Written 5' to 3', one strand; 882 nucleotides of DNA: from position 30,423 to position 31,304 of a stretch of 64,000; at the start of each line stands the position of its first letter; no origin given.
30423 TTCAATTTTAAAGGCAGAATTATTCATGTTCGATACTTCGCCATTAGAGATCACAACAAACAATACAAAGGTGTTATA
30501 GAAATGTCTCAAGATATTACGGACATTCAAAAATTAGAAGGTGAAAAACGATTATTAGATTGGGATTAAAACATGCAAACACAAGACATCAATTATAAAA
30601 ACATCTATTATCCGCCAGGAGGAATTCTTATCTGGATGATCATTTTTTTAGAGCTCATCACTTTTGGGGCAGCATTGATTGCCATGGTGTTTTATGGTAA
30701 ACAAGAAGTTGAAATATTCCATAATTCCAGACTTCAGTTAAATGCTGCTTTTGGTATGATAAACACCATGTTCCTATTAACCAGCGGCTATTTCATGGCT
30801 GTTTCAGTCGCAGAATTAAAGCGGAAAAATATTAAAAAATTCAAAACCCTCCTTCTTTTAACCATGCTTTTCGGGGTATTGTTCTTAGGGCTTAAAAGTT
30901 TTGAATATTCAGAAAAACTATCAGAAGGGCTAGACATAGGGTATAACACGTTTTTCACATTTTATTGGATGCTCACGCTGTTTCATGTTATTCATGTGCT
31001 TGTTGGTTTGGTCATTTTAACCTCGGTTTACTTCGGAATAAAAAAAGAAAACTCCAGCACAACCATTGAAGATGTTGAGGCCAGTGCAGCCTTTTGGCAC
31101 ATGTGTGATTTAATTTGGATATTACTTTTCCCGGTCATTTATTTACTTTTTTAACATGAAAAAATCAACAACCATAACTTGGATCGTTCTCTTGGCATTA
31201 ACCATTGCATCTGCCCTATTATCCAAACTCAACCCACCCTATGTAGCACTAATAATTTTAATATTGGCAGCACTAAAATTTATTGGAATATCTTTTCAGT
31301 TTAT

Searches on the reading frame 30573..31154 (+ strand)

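Call 12: search_protein_families(library=pfam, proteins=[window:30573-31154:+])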
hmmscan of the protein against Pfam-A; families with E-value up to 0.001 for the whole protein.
window:30573-31154:+ (193 aa): 2 families
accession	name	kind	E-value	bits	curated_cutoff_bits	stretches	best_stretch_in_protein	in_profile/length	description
PF00510.24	COX3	-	2.1e-14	54.4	23.8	1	61-191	127-255/258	Cytochrome c oxidase subunit III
PF04238.17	DUF420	-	0.00071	20.3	30.5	1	62-160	3-102/130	Protein of unknown function (DUF420)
